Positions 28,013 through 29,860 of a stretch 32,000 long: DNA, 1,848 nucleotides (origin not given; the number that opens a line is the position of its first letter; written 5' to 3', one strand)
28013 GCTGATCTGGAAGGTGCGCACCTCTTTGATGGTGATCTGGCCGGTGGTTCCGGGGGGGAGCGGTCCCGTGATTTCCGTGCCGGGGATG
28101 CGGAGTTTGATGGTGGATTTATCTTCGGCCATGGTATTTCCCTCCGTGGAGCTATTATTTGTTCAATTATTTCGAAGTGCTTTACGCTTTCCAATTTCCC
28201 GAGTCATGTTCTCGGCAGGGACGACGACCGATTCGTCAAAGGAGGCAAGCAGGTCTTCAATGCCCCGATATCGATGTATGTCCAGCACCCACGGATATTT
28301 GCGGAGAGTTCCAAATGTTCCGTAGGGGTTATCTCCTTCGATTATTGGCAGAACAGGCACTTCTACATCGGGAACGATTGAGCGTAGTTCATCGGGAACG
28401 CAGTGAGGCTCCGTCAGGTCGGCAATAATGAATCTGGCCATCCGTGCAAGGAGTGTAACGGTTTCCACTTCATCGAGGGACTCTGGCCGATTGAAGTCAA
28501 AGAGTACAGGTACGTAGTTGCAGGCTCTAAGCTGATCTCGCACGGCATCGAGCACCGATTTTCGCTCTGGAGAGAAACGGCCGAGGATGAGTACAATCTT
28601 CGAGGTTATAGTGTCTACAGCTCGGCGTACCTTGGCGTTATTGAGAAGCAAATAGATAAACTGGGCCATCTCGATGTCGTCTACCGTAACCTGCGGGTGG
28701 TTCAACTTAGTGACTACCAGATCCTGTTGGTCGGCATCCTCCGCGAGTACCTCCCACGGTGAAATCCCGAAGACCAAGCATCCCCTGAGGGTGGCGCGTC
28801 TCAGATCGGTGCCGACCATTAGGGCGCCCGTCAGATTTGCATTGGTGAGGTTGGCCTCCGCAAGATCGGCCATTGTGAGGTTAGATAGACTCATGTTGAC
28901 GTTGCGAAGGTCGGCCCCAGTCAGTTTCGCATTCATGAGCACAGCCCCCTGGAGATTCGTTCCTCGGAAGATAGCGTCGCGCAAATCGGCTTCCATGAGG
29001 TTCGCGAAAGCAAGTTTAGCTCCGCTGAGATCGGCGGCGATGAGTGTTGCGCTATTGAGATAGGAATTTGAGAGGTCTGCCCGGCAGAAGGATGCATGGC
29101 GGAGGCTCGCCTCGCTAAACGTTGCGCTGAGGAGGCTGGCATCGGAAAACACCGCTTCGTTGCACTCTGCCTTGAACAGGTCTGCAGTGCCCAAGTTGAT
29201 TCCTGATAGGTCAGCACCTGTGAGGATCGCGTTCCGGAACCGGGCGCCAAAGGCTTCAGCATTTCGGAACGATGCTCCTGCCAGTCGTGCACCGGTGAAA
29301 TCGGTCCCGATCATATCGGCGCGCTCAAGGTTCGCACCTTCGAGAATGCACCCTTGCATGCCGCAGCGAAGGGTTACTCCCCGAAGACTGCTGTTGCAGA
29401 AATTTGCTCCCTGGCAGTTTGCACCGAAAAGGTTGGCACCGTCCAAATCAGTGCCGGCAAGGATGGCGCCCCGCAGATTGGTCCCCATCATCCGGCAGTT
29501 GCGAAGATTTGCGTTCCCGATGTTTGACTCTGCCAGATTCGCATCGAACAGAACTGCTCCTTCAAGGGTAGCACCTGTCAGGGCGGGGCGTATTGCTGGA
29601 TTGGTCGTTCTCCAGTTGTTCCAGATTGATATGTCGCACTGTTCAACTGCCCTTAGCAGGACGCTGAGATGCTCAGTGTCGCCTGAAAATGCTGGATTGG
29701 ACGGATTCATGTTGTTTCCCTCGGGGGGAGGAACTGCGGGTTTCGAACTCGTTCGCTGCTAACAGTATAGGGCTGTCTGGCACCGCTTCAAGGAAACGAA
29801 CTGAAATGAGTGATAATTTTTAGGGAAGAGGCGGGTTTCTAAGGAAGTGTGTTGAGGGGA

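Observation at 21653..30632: JAB / pentapeptide-alpha/beta / giant lipase-CHAT-TIR cassette: candidate undescribed conflict (defence or programmed-death) system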

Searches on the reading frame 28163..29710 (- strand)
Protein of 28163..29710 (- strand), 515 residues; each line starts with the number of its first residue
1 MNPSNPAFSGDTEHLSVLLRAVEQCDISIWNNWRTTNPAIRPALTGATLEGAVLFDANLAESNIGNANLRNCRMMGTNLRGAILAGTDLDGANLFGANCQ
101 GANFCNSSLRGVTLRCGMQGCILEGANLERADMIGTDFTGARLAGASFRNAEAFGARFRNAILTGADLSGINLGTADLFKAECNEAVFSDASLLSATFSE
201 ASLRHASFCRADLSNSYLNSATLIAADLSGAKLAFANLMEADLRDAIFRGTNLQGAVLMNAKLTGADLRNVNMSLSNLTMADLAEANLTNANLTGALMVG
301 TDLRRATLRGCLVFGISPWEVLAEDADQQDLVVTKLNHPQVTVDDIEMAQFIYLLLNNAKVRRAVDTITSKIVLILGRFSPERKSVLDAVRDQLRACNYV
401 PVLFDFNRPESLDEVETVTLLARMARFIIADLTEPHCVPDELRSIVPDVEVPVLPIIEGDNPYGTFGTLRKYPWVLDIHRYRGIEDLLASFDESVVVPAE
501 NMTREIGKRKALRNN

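Call 6: search_protein_families(library=pfam, proteins=[window:28163-29710:-], max_evalue=0.01)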
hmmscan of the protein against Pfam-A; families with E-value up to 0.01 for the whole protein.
window:28163-29710:- (515 aa): 4 families
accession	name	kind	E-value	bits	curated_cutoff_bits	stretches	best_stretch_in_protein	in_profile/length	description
PF00805.28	Pentapeptide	-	5e-58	192.6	20.2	9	236-274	1-39/40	Pentapeptide repeats (8 copies)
PF13599.13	Pentapeptide_4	-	1.7e-33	114.9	38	6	186-256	6-76/78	Pentapeptide repeat region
PF13576.12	Pentapeptide_3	-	1.3e-21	76.9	27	2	119-162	2-48/48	Pentapeptide repeats (9 copies)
PF25296.1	Decapeptide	-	0.006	16.9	45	0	182-246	6-70/74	Decapeptide repeat region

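Call 7: search_protein_families(library=padloc, proteins=[window:28163-29710:-], max_evalue=0.01)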
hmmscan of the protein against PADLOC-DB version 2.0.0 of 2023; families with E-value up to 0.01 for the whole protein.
window:28163-29710:- (515 aa): 0 families

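Call 9: search_protein_families(library=ncbifam, proteins=[window:28163-29710:-], max_evalue=0.01)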
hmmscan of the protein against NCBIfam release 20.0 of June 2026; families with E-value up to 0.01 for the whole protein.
window:28163-29710:- (515 aa): 17 families
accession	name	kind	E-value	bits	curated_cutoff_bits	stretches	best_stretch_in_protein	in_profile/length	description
NF047416.1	penta_HetL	equivalog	1e-41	142.8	260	2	158-364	20-211/218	heterocyst differentiation pentapeptide repeat protein HetL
NF011743.0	PRK15196.1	equivalog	5.1e-39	134.1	354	3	153-310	159-316/350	type III secretion system effector PipB2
NF052603.1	penta_Alr5209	equivalog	9.9e-37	125.5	125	4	188-268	15-95/113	Alr5209 family pentapeptide repeat protein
NF011744.0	PRK15197.1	equivalog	8.5e-33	113.8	274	5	233-311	161-249/291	SPI-2 type III secretion system effector PipB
NF000349.1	mfpA_AE000516.2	equivalog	3.3e-20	72.7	360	4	186-271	62-147/183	pentapeptide repeat protein MfpA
NF033086.2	penta_rpt_Qnr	equivalog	1.5e-18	67.4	240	2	172-311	57-191/211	Qnr family pentapeptide repeat protein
NF033375.2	penta_rpt_QnrE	exception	7e-18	65.4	480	3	119-303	16-196/214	QnrE family quinolone resistance pentapeptide repeat protein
NF000071.4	penta_rpt_QnrA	exception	2.6e-16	60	450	2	188-308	38-164/218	QnrA family quinolone resistance pentapeptide repeat protein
NF012152.0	penta_rpt_QnrC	exception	3e-16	60.1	500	2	163-308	13-164/221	QnrC family quinolone resistance pentapeptide repeat protein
NF000421.1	penta_rpt_QnrVC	exception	3.5e-15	56.5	460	2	49-180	49-186/218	QnrVC family quinolone resistance pentapeptide repeat protein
NF000056.3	penta_rpt_QnrS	exception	1.6e-14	54.1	460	1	123-274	54-195/218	QnrS family quinolone resistance pentapeptide repeat protein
NF012151.0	penta_rpt_QnrAS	exception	1.9e-14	54.2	490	2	171-307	31-163/218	QnrAS family quinolone resistance pentapeptide repeat protein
NF000420.1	penta_rpt_QnrB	exception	2e-14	54.1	460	3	45-179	52-187/214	QnrB family quinolone resistance pentapeptide repeat protein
NF038182.1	penta_rpt_SmQnr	exception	6.4e-14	52.3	460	2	129-298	27-197/215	SmQnr family pentapeptide repeat protein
NF000139.2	penta_rpt_QnrD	exception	2.2e-11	44.2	425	2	41-180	48-188/214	QnrD family quinolone resistance pentapeptide repeat protein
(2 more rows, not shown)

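Call 63: search_protein_families(library=phrogs, proteins=[window:28163-29710:-], max_evalue=0.01)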
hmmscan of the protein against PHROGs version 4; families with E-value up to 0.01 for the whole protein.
window:28163-29710:- (515 aa): 10 families
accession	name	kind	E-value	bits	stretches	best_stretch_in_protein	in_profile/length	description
phrog_7713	-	unknown function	1.7e-42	144.4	7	223-276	27-80/103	-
phrog_15350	-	unknown function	5.3e-38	132.1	3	44-214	97-252/494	-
phrog_923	-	unknown function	2e-36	126.2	3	210-388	791-955/990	-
phrog_31265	-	unknown function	1.7e-33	117.6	3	199-310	37-148/264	-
phrog_12514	-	unknown function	4.2e-23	83.1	3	214-299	157-242/287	-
phrog_30240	-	unknown function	8.2e-21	75.3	3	176-327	98-249/438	-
phrog_31567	-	unknown function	7.7e-10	39.9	0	223-257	40-74/151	-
phrog_7653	-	unknown function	9.9e-05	21.8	1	164-287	204-327/782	-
phrog_29257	-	unknown function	0.0012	19.4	0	119-222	132-234/358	-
phrog_28766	-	tail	0.0044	16.4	0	219-296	142-219/472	tail fiber protein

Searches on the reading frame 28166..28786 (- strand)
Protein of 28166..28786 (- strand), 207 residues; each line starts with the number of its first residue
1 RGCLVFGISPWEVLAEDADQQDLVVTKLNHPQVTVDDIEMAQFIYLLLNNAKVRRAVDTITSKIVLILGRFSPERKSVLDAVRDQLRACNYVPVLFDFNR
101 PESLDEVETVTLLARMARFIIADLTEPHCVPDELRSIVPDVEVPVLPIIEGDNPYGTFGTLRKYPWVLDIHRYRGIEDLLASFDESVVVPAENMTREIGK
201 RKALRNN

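Call 23: find_homologous_proteins(query=window:28166-28786:-, max_evalue=0.001)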
Query seq(207 aa) (207 aa): 4364 proteins with E <= 0.001 among 4622 candidates; the best 120 are listed.
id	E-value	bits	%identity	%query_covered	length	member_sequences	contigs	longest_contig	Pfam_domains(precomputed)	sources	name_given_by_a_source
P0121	1.9e-72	261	57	98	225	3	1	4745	-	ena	-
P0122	2.4e-72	261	60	97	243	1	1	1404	PF00805.29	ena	-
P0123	1.2e-71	259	56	98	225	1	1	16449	-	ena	-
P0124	3.5e-70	254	54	97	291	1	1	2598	PF00805.29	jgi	jgi:hypothetical protein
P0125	5.3e-70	253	57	97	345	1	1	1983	PF13599.14,PF00805.29,PF25296.2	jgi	jgi:hypothetical protein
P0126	1.0e-69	253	57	97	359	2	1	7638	PF13576.13,PF13599.14,PF00805.29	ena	-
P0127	1.0e-69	252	57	97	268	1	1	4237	PF13599.14,PF00805.29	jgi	jgi:Pentapeptide repeats (8 copies)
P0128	1.2e-69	252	57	98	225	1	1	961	-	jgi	jgi:hypothetical protein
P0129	1.3e-69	252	57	97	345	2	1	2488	PF13576.13,PF13599.14,PF00805.29,PF25296.2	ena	-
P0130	1.3e-69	252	56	98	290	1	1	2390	PF13576.13,PF00805.29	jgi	jgi:hypothetical protein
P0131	2.0e-69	252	56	97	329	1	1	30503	PF13576.13,PF13599.14,PF00805.29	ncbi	ncbi:MAG: pentapeptide repeat-containing protein [Acidobacteriota bacterium]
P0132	2.1e-69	251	58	98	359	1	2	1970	PF13576.13,PF13599.14,PF00805.29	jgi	jgi:Pentapeptide repeats (8 copies)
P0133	2.5e-69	251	57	97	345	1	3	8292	PF13576.13,PF13599.14,PF00805.29,PF25296.2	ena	-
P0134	3.9e-69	251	59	99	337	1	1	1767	PF13576.13,PF13599.14,PF00805.29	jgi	jgi:hypothetical protein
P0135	3.9e-69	251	54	97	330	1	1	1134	PF13576.13,PF13599.14,PF00805.29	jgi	jgi:uncharacterized protein YjbI with pentapeptide repeats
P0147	3.1e-68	248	56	98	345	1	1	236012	PF13576.13,PF13599.14,PF00805.29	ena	-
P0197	8.5e-67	243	58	96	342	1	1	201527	PF13576.13,PF13599.14,PF00805.29,PF25296.2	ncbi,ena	-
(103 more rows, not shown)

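Call 26: search_solved_structures(query=A2, max_evalue=10)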
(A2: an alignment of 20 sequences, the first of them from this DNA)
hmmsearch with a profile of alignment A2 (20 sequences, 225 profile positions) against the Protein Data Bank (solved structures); distinct sequences matched with E-value up to 10: 0.

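Call 32: predict_structure(alignment_id=A2)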
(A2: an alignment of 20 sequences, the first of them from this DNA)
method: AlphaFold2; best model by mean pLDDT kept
length: 207 residues; sequences in the alignment: 20
mean_pLDDT: 47.3   pTM: 0.37
mean pLDDT of the five models: 47.3, 45.0, 44.9, 41.7, 37.4
residues with pLDDT >= 90: 0; 70-90: 6; 50-70: 77; < 50: 124
segments of 3 or more residues with pLDDT < 50: 1-34, 36-49, 100-104, 106-108, 124-180, 182-184, 186-188, 190-192
pLDDT, mean of each block of 10 residues (from residue 1): 31 35 36 47 46 54 62 66 68 64 47 53 45 43 36 36 31 39 48 54 58
secondary structure, 60 per line:
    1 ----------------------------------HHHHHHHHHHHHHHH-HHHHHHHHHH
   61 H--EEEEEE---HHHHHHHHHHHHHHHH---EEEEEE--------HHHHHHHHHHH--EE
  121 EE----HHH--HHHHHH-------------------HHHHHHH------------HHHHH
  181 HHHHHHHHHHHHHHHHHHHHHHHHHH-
elements in order: H35-49 H51-61 E64-69 H73-88 E92-97 H106-116 E119-122 H132-137 H157-163 H176-206

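Call 48: search_protein_families(library=pfam, proteins=[window:28166-28786:-], max_evalue=0.1)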
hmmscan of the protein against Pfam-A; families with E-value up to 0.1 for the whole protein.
seq(207 aa): 0 families

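Call 60: find_encoding_contigs(protein=P0147, flank=6000, max_places=1)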
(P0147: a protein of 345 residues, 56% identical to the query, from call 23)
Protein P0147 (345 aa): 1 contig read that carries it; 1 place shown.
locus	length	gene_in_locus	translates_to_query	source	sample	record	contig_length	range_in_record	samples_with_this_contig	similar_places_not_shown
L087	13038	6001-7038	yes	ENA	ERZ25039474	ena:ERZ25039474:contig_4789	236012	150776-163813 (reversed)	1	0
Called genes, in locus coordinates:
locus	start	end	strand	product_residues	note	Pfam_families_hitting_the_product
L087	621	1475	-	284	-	PF00800:PDT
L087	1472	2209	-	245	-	PF02348:CTP_transf_3, PF12804:NTP_transf_3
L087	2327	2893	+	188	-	PF00034:Cytochrom_C (weak)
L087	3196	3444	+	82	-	-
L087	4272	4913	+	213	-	-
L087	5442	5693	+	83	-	-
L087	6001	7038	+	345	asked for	PF00805:Pentapeptide, PF13599:Pentapeptide_4 (faint), PF13576:Pentapeptide_3 (faint), PF00805:Pentapeptide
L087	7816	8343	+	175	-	-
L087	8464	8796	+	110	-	-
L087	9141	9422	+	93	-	-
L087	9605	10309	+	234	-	-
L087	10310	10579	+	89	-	-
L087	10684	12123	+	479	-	-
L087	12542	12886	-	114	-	-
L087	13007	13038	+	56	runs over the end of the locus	-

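Call 61: find_encoding_contigs(protein=P0197, flank=6000, max_places=1)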
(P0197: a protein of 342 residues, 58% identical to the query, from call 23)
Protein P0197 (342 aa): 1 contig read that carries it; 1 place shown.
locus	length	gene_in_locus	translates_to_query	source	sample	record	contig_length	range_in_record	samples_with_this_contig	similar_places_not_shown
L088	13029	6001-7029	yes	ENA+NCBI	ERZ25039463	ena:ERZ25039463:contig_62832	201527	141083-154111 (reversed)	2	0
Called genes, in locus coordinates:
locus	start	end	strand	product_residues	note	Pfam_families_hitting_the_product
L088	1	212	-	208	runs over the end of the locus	PF13392:HNH_3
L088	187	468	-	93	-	PF12728:HTH_17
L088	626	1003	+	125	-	-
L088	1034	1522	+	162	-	-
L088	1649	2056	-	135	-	-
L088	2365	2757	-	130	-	-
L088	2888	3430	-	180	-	-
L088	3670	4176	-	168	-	PF00782:DSPc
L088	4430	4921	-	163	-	PF24838:8xMP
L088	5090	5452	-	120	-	-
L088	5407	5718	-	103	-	-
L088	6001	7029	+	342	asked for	PF13576:Pentapeptide_3 (faint), PF00805:Pentapeptide, PF25296:Decapeptide (faint), PF00805:Pentapeptide, PF13599:Pentapeptide_4 (weak), PF00805:Pentapeptide (weak)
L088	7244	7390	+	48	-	-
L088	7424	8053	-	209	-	-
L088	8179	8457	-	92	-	-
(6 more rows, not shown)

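Call 71: search_protein_representatives(alignment_id=A2)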
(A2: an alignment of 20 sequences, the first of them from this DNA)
Query: 20 sequences, 225 profile positions. Proteins with E-value up to 0.001 (for the whole library): 5034; up to 1e-10: 3999; up to 1e-30: 2475. The best 150 are listed.
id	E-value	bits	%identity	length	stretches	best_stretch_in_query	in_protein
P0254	7.5e-125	431.2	-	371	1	1-225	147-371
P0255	2.6e-117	406.5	-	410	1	1-224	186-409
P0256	4.4e-106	369.8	-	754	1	1-223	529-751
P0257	6.7e-106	369.2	-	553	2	4-221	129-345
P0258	7.0e-103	359.3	-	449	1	1-214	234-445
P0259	8.1e-102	355.8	-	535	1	1-213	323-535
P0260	2.2e-99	347.9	-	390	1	1-225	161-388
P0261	9.4e-99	345.8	-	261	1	1-214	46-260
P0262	4.4e-97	340.3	-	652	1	1-216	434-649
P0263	1.1e-95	335.7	-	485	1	1-215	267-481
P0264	1.3e-94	332.2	-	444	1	1-216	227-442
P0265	1.4e-94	332.1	-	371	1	2-213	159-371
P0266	1.5e-94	332.1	-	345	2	1-215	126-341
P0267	3.2e-94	331.0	-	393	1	1-212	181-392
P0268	3.8e-94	330.7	-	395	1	2-216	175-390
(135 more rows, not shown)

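Call 75: search_solved_structures(query=A5, max_evalue=10)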
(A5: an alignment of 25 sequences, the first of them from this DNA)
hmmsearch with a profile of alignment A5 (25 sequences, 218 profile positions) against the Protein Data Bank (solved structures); distinct sequences matched with E-value up to 10: 3.
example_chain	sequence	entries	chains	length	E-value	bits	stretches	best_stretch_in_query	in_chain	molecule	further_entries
4iin_A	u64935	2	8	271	0.56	13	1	87-124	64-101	3-ketoacyl-acyl carrier protein reductase (FabG)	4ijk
8jfa_A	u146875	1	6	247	0.83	12.4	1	87-124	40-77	3-oxoacyl-[acyl-carrier-protein] reductase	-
8jf9_A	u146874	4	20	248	0.84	12.4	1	87-124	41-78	3-oxoacyl-[acyl-carrier-protein] reductase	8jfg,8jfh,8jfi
